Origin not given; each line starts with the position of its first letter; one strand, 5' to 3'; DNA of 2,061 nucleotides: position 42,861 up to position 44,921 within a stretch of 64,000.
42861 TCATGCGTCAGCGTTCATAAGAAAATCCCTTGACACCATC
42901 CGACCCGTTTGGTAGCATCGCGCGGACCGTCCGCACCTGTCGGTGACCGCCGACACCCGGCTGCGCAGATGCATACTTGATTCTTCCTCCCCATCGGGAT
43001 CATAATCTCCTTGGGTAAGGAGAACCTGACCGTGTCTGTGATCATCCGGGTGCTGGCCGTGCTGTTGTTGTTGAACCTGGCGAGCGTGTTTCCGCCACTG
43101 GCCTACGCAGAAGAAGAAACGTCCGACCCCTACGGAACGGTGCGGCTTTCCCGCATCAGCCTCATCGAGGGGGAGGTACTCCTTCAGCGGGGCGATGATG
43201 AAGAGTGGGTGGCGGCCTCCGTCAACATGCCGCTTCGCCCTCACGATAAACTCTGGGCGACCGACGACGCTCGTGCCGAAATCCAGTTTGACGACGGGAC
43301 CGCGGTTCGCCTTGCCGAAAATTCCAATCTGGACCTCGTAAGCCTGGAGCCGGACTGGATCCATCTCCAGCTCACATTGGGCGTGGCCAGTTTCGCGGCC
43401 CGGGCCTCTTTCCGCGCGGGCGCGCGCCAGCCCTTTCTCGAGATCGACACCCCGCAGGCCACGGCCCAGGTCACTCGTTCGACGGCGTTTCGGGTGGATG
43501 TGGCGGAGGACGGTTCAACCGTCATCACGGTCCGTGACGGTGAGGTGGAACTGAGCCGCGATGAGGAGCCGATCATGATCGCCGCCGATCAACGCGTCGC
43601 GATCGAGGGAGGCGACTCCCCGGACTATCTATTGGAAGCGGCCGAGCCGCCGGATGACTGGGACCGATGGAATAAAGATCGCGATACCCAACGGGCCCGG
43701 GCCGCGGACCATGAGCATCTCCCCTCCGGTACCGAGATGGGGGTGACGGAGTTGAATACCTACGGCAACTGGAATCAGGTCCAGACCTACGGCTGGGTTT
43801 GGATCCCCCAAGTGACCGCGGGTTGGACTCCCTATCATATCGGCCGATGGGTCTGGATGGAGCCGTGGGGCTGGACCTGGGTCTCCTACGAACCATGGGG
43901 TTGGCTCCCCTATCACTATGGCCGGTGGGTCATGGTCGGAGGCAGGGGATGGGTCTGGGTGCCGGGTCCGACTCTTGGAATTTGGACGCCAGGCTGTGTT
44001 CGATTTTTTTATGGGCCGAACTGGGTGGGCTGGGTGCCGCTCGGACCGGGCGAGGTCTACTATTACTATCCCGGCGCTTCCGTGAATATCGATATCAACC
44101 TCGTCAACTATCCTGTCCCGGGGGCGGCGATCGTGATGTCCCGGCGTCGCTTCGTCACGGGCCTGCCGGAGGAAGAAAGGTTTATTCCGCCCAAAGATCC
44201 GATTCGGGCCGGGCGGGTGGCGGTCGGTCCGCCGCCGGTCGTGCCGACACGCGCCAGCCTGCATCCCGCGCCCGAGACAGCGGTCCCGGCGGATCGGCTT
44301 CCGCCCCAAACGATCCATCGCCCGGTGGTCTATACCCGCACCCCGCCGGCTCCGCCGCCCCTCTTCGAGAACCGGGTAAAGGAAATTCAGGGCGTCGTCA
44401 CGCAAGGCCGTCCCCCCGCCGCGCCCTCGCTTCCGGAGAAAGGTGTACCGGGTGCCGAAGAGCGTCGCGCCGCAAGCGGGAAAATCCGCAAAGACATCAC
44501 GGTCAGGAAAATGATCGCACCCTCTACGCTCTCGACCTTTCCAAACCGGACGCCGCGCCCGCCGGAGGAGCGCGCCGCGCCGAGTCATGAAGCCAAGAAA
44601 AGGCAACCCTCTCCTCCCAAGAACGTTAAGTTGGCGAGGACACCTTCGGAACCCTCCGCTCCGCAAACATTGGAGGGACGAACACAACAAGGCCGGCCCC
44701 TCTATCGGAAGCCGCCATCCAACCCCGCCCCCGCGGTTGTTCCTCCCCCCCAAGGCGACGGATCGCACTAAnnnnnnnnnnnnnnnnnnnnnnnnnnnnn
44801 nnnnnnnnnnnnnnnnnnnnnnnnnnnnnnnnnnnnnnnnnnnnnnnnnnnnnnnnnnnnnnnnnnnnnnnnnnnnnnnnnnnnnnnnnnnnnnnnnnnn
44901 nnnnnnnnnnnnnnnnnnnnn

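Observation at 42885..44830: Near-identical ~45-nt promoter duplicated on both sides of the FecR-domain gene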

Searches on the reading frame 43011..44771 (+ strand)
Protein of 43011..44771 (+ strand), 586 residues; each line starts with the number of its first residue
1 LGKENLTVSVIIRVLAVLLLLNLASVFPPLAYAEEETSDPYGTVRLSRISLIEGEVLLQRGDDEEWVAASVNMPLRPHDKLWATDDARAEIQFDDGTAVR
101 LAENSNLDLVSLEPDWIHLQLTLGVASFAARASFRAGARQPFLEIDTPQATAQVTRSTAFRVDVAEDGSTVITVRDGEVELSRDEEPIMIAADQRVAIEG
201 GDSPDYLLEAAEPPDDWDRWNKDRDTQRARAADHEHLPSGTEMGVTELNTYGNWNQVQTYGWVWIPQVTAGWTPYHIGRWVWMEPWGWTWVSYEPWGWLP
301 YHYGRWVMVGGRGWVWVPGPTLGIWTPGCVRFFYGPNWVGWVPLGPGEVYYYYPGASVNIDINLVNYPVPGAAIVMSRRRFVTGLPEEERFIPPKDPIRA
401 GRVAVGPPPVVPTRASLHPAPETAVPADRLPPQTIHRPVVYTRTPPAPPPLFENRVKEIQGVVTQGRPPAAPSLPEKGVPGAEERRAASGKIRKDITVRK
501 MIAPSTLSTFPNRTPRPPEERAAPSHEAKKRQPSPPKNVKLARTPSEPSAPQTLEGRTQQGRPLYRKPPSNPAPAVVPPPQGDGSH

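Call 10: search_protein_families(library=pfam, proteins=[window:43011-44771:+], max_evalue=0.01)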
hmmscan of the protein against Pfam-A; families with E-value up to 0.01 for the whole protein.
window:43011-44771:+ (586 aa): 2 families
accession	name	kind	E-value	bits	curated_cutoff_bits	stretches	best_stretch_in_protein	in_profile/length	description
PF20245.3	DUF6600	-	1.7e-29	102.3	27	1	246-347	2-101/102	Family of unknown function (DUF6600)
PF04773.18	FecR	-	5.3e-14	52.9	24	1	80-180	2-97/97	FecR protein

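Call 11: find_encoding_contigs(protein=window:43011-44771:+, flank=10000, max_places=10)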
Protein window:43011-44771:+ (586 aa): no gene with exactly this product is on record in the collection.

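Call 12: find_encoding_contigs(protein=window:43032-44771:+, flank=10000, max_places=10)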
Protein window:43032-44771:+ (579 aa): no gene with exactly this product is on record in the collection.

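Call 13: find_homologous_proteins(query=window:43011-44771:+, max_evalue=1e-10)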
Query window:43011-44771:+ (586 aa): 3180 proteins with E <= 1e-10 among 8000 candidates; the best 120 are listed.
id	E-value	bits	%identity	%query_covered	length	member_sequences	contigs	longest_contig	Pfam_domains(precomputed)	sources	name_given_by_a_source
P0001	0.0e+0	1339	100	99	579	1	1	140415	PF04773.19,PF20245.4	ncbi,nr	ncbi:MAG: FecR domain-containing protein [Nitrospirae bacterium]|nr:FecR domain-containing protein [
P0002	0.0e+0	1119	84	98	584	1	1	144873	PF04773.19,PF20245.4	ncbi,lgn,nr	ncbi:MAG: FecR domain-containing protein [Nitrospirae bacterium]|nr:FecR domain-containing protein [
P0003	0.0e+0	1059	81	97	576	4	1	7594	PF04773.19,PF20245.4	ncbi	-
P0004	3.0e-294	995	77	98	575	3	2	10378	PF04773.19,PF20245.4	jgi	-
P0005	3.5e-294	995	76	97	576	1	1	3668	PF04773.19,PF20245.4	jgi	jgi:hypothetical protein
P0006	4.2e-292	988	76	96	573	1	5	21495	PF04773.19,PF20245.4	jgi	jgi:hypothetical protein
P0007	1.5e-289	980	76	97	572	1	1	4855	PF04773.19,PF20245.4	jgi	jgi:hypothetical protein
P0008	1.3e-287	973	74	97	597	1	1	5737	PF04773.19,PF20245.4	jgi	-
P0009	1.5e-280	950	75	97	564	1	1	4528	PF04773.19,PF20245.4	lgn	-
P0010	5.0e-280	948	71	98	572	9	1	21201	PF04773.19,PF20245.4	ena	-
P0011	9.0e-276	934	72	96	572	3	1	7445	PF04773.19,PF20245.4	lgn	-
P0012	7.1e-259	878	68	96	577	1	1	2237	PF04773.19,PF20245.4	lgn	-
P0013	3.5e-247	840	65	96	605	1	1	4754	PF04773.19,PF20245.4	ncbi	-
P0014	2.7e-246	837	68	90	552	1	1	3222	PF04773.19,PF20245.4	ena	-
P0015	1.4e-238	811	63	98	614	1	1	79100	PF04773.19,PF20245.4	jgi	jgi:hypothetical protein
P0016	4.4e-226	770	62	97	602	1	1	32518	PF04773.19,PF20245.4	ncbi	-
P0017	1.2e-213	729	59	96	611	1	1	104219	PF04773.19,PF20245.4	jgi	-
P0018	1.9e-211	722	59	96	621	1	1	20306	PF04773.19,PF20245.4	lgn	-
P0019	2.7e-209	715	58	95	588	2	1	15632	PF04773.19,PF20245.4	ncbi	-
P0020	2.5e-204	698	58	92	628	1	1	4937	PF04773.19,PF20245.4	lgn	-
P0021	1.2e-201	689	54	98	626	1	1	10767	PF04773.19,PF20245.4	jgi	jgi:hypothetical protein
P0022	3.5e-199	681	57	95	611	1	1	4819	PF04773.19,PF20245.4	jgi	jgi:Family of unknown function (DUF6600)/FecR protein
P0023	1.7e-197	676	55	95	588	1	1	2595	PF04773.19,PF20245.4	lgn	-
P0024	1.9e-196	672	57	93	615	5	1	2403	PF04773.19,PF20245.4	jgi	-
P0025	1.5e-194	666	53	97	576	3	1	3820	PF04773.19,PF20245.4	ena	-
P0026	5.4e-194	664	56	94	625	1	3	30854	PF04773.19,PF20245.4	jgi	jgi:hypothetical protein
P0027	1.6e-192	659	56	92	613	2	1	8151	PF04773.19,PF20245.4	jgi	-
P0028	1.8e-191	656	55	96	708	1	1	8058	PF04773.19,PF20245.4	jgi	jgi:hypothetical protein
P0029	1.7e-190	652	52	97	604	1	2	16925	PF04773.19,PF20245.4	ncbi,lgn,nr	ncbi:MAG: FecR domain-containing protein [Nitrospirae bacterium]|nr:FecR domain-containing protein [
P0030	1.7e-187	643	53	96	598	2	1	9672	PF04773.19,PF20245.4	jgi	jgi:hypothetical protein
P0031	2.2e-187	642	54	95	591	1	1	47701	PF04773.19,PF20245.4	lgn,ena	-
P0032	3.2e-187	642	54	92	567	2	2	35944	PF04773.19,PF20245.4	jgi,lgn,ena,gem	-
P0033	4.1e-187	641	52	96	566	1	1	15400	PF04773.19,PF20245.4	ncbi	ncbi:MAG: DUF6600 domain-containing protein [Nitrospiria bacterium]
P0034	4.7e-187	641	55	93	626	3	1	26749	PF04773.19,PF20245.4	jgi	jgi:hypothetical protein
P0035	2.8e-186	639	53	95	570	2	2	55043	PF04773.19,PF20245.4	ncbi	-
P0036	2.7e-185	635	56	91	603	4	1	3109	PF04773.19,PF20245.4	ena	-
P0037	2.4e-184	632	53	95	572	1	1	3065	PF04773.19,PF20245.4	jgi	jgi:hypothetical protein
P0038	5.1e-180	618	52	94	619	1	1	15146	PF04773.19,PF20245.4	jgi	jgi:hypothetical protein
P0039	2.4e-174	599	49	91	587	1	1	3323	PF04773.19,PF20245.4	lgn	-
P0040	2.4e-156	540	79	51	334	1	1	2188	PF04773.19,PF20245.4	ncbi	-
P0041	1.3e-152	527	44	95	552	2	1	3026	PF04773.19,PF20245.4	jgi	jgi:hypothetical protein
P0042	1.8e-143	497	45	85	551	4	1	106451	PF04773.19,PF20245.4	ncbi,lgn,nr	ncbi:MAG: FecR domain-containing protein [Nitrospirae bacterium]|nr:FecR domain-containing protein [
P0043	3.4e-138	480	51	75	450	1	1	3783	PF20245.4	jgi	jgi:hypothetical protein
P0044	6.5e-133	462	63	58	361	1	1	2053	PF20245.4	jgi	-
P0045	2.6e-110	388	37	94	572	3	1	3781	PF20245.4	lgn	-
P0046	1.5e-108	382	38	88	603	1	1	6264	PF04773.19,PF20245.4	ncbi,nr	ncbi:MAG: FecR domain-containing protein [Nitrospirae bacterium]|nr:FecR domain-containing protein [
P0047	1.5e-107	378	40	86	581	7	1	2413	PF20245.4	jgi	-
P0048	3.0e-107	377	39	88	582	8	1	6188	PF04773.19,PF20245.4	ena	-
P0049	7.3e-106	373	40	83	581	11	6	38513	PF04773.19,PF20245.4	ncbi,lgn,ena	ncbi:MAG: DUF6600 domain-containing protein [Nitrospirota bacterium]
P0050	8.6e-105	369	39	86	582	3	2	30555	PF20245.4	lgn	-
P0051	3.8e-100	354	39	78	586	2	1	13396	PF20245.4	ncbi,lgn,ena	-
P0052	1.1e-85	306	35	96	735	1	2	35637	PF04773.19,PF20245.4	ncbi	-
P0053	6.2e-85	304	36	81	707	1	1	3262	PF04773.19,PF20245.4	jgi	-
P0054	1.5e-84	302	37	77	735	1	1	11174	PF04773.19,PF20245.4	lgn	-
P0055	1.6e-84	302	41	64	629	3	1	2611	PF04773.19,PF20245.4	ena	-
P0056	1.1e-82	296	37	74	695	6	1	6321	PF04773.19,PF20245.4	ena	-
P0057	2.6e-81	292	37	74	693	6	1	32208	PF04773.19,PF20245.4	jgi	jgi:Family of unknown function (DUF6600)/FecR protein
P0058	3.0e-81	292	43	56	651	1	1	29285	PF04773.19,PF20245.4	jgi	jgi:hypothetical protein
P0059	3.3e-81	291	36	80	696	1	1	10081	PF04773.19,PF20245.4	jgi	jgi:hypothetical protein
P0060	3.5e-81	291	37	70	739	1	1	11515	PF20245.4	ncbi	-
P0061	4.6e-81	291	39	68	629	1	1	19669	PF04773.19,PF20245.4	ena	-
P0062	5.1e-81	291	38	70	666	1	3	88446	PF04773.19,PF20245.4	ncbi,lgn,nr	ncbi:MAG: FecR domain-containing protein [Acidobacteria bacterium]|nr:FecR domain-containing protein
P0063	8.9e-81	290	33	91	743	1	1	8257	PF04773.19,PF20245.4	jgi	jgi:hypothetical protein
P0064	1.1e-80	290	35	91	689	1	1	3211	PF04773.19,PF20245.4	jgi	jgi:hypothetical protein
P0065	1.5e-80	289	39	68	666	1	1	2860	PF04773.19,PF20245.4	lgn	-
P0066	4.9e-80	288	38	66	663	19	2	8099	PF04773.19,PF20245.4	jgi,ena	-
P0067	6.3e-80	287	36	79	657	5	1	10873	PF04773.19,PF20245.4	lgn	-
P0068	9.9e-80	287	35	82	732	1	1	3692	PF04773.19,PF20245.4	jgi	jgi:hypothetical protein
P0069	1.8e-79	286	37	70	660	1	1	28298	PF04773.19,PF20245.4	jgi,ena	-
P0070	2.6e-79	285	41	57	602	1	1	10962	PF04773.19,PF20245.4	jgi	jgi:hypothetical protein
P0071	3.0e-79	285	37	68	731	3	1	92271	PF04773.19,PF20245.4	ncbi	-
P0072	3.5e-79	285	32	83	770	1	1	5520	PF04773.19,PF20245.4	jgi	jgi:hypothetical protein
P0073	3.9e-79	285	39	70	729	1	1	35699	PF04773.19,PF20245.4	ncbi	-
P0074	5.6e-79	284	33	86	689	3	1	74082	PF04773.19,PF20245.4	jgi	jgi:hypothetical protein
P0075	8.0e-79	284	35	86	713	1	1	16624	PF04773.19,PF20245.4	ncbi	-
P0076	1.6e-78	283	34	89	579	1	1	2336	PF04773.19,PF20245.4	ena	-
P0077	2.8e-78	282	39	58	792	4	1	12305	PF20245.4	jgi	jgi:hypothetical protein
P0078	3.5e-78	281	34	78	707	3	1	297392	PF04773.19,PF20245.4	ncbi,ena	-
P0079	4.3e-78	281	33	96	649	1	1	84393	PF04773.19,PF20245.4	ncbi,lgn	-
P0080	5.3e-78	281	37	70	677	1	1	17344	PF04773.19,PF20245.4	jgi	jgi:hypothetical protein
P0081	5.6e-78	281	37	74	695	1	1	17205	PF04773.19,PF20245.4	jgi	jgi:hypothetical protein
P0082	6.5e-78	281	42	55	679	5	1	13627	PF04773.19,PF20245.4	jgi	jgi:hypothetical protein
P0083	7.3e-78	280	42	55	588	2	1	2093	PF04773.19,PF20245.4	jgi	-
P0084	7.4e-78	280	39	60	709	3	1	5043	PF04773.19,PF20245.4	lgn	-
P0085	7.7e-78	280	37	69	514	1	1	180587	PF04773.19,PF20245.4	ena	-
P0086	1.0e-77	280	31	96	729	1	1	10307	PF04773.19,PF20245.4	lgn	-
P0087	1.6e-77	279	43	52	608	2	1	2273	PF04773.19,PF20245.4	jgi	jgi:hypothetical protein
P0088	1.9e-77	279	35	78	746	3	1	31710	PF04773.19,PF20245.4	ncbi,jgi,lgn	jgi:hypothetical protein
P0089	2.2e-77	279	34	83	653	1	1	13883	PF04773.19,PF20245.4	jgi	jgi:hypothetical protein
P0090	2.7e-77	279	36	74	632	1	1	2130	PF04773.19,PF20245.4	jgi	jgi:hypothetical protein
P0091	3.4e-77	278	41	57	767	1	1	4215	PF04773.19,PF20245.4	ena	-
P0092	5.7e-77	277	36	82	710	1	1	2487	PF04773.19,PF20245.4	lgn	-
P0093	6.1e-77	277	37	74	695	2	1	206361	PF04773.19,PF20245.4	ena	-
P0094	8.0e-77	277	33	92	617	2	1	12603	PF04773.19,PF20245.4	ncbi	ncbi:MAG: FecR family protein [Acidobacteriota bacterium]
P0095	1.2e-76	276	42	57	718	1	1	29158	PF04773.19,PF20245.4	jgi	jgi:hypothetical protein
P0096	1.2e-76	276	35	70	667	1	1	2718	PF04773.19,PF20245.4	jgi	jgi:hypothetical protein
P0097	1.4e-76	276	39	59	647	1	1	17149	PF04773.19,PF20245.4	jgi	jgi:hypothetical protein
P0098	1.5e-76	276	34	76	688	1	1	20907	PF04773.19,PF20245.4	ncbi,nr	ncbi:MAG: FecR domain-containing protein [Acidobacteria bacterium]|nr:FecR domain-containing protein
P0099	1.6e-76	276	36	69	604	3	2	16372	PF20245.4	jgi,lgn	jgi:hypothetical protein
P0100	1.8e-76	276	40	67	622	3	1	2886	PF04773.19,PF20245.4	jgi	jgi:hypothetical protein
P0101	2.1e-76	276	35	74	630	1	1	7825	PF04773.19,PF20245.4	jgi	jgi:hypothetical protein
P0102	2.5e-76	275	36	71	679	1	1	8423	PF04773.19,PF20245.4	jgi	-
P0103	2.6e-76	275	34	83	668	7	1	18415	PF04773.19,PF20245.4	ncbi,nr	ncbi:MAG: hypothetical protein H6Q04_411 [Acidobacteria bacterium]|nr:hypothetical protein [Acidobac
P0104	2.9e-76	275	36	73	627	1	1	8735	PF04773.19,PF20245.4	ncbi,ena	-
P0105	3.0e-76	275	37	62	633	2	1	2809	PF04773.19,PF20245.4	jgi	-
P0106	3.1e-76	275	37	70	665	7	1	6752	PF04773.19,PF20245.4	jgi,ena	-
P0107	3.1e-76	275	37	68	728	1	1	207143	PF04773.19,PF20245.4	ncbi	-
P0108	6.7e-76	274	42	53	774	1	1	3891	PF04773.19,PF20245.4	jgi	jgi:hypothetical protein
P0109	7.4e-76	274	33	93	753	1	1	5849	PF04773.19,PF20245.4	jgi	jgi:hypothetical protein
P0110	7.8e-76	274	34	79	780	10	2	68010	PF04773.19,PF20245.4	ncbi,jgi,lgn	jgi:hypothetical protein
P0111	9.4e-76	273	38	62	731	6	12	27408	PF04773.19,PF20245.4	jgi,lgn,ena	jgi:hypothetical protein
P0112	9.4e-76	273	38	62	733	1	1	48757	PF04773.19,PF20245.4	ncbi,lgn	-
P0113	1.0e-75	273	36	75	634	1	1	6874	PF04773.19,PF20245.4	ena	-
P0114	1.0e-75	273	35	72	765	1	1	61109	PF04773.19,PF20245.4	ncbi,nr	ncbi:MAG: FecR domain-containing protein [Acidobacteria bacterium]|nr:FecR domain-containing protein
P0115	1.2e-75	273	38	73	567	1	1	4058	PF04773.19,PF20245.4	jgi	jgi:hypothetical protein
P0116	1.3e-75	273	34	79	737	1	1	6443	PF04773.19,PF20245.4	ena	-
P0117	1.3e-75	273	33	81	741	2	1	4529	PF20245.4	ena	-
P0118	1.5e-75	273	40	58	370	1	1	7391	PF04773.19,PF20245.4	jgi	jgi:hypothetical protein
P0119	1.6e-75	273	34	73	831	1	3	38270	PF04773.19,PF20245.4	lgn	-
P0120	1.8e-75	272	35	87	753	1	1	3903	PF04773.19,PF20245.4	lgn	-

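Call 14: find_encoding_contigs(protein=P0002, flank=10000, max_places=3)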
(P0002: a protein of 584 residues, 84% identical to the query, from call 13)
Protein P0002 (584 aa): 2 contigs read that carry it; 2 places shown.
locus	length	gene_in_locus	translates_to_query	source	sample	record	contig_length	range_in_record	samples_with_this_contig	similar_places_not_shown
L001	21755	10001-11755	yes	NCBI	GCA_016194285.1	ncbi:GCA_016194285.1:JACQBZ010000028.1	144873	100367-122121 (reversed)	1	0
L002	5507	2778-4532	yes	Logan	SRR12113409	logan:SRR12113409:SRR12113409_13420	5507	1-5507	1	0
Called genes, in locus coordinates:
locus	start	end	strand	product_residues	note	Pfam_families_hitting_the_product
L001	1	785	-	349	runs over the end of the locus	PF00586:AIRS, PF02769:AIRS_C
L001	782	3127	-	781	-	PF02190:LON_substr_bdg, PF00004:AAA, PF07728:AAA_5 (weak), PF22667:Lon_lid, PF05362:Lon_C, PF13541:ChlI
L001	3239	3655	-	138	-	PF00011:HSP20, PF17886:ArsA_HSP20 (weak)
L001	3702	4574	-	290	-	PF00483:NTP_transferase, PF12804:NTP_transf_3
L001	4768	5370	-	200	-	PF01121:CoaE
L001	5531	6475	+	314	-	PF20030:bpMoxR, PF05496:RuvB_N (weak), PF00004:AAA (weak), PF07726:AAA_3, PF07728:AAA_5, PF17863:AAA_lid_2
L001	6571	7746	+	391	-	PF01882:DUF58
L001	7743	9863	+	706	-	PF11992:TgpA_N, PF01841:Transglut_core, PF13559:DUF4129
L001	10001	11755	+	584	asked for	PF04773:FecR, PF20245:DUF6600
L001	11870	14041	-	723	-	PF04055:Radical_SAM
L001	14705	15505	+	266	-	PF21033:RMD1-3 (weak), PF13414:TPR_11 (faint), PF13428:TPR_14 (faint), PF14559:TPR_19 (faint)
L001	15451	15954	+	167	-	PF26941:DUF8292 (weak)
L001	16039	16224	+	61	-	-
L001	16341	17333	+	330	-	PF01073:3Beta_HSD, PF01370:Epimerase, PF02719:Polysacc_synt_2, PF04321:RmlD_sub_bind (weak), PF05368:NmrA, PF13460:NAD_binding_10, PF16363:GDP_Man_Dehyd, PF07993:NAD_binding_4, +1 more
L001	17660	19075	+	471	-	PF25145:NfeD1b_N, PF24961:NfeD_membrane, PF01957:NfeD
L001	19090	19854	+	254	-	PF01145:Band_7, PF13421:Band_7_1 (weak)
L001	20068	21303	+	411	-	PF01590:GAF, PF13185:GAF_2, PF13492:GAF_3, PF07730:HisKA_3, PF02518:HATPase_c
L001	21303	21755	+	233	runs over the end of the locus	PF00072:Response_reg, PF00196:GerE, PF04545:Sigma70_r4 (weak)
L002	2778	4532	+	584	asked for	PF04773:FecR, PF20245:DUF6600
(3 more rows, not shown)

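Call 15: find_encoding_contigs(protein=P0001, flank=10000, max_places=3)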
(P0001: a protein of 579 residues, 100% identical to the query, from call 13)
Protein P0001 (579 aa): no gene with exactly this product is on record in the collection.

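Call 19: find_encoding_contigs(protein=P0003, flank=10000, max_places=3)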
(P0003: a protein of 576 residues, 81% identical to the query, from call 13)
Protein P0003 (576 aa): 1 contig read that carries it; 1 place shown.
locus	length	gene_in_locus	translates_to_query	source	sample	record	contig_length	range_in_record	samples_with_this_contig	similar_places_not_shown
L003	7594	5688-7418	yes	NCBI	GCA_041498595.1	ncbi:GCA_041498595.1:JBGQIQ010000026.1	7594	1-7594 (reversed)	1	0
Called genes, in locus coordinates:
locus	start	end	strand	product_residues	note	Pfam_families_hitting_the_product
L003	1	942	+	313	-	?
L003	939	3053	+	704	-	PF11992:TgpA_N, PF01841:Transglut_core, PF13559:DUF4129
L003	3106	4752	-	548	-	PF02878:PGM_PMM_I, PF02879:PGM_PMM_II, PF02880:PGM_PMM_III, PF00408:PGM_PMM_IV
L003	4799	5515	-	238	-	PF01487:DHquinase_I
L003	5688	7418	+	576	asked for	PF04773:FecR, PF20245:DUF6600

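Call 20: find_encoding_contigs(protein=P0006, flank=10000, max_places=4)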
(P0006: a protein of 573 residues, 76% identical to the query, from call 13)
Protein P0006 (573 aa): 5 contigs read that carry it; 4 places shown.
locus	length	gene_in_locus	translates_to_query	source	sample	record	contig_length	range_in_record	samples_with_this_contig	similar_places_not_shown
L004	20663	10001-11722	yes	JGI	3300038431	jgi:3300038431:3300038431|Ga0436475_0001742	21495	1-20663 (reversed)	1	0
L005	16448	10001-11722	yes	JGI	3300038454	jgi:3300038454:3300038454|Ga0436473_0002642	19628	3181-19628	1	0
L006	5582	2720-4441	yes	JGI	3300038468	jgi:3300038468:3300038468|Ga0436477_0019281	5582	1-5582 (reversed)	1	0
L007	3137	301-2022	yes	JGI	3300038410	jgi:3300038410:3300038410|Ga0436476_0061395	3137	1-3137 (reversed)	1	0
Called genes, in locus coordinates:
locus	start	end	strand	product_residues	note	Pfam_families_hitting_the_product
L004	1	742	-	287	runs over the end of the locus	PF00586:AIRS, PF02769:AIRS_C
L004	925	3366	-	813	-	PF02190:LON_substr_bdg, PF00004:AAA, PF07728:AAA_5 (weak), PF22667:Lon_lid, PF05362:Lon_C, PF13541:ChlI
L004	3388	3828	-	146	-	PF17886:ArsA_HSP20 (weak), PF00011:HSP20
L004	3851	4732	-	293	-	PF00483:NTP_transferase, PF12804:NTP_transf_3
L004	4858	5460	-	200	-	PF01121:CoaE, PF13189:Cytidylate_kin2 (weak)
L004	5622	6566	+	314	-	PF20030:bpMoxR, PF05496:RuvB_N (weak), PF00004:AAA (weak), PF07726:AAA_3, PF07728:AAA_5, PF17863:AAA_lid_2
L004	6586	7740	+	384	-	PF01882:DUF58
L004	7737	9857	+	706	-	PF11992:TgpA_N, PF01841:Transglut_core, PF13559:DUF4129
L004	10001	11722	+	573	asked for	PF04773:FecR, PF20245:DUF6600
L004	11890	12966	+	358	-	-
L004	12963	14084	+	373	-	PF13480:Acetyltransf_6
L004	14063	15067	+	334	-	PF04321:RmlD_sub_bind, PF05368:NmrA, PF01073:3Beta_HSD, PF01370:Epimerase, PF02719:Polysacc_synt_2, PF07993:NAD_binding_4, PF13460:NAD_binding_10, PF16363:GDP_Man_Dehyd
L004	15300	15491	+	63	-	-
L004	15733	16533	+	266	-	PF20144:TIG_SUH (faint), PF01833:TIG (weak)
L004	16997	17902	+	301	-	PF03781:FGE-sulfatase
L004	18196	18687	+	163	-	PF05635:23S_rRNA_IVP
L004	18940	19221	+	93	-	-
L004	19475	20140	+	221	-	PF14518:Haem_oxygenas_2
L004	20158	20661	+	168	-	?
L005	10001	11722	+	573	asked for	PF04773:FecR, PF20245:DUF6600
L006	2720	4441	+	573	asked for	PF04773:FecR, PF20245:DUF6600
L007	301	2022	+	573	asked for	PF04773:FecR, PF20245:DUF6600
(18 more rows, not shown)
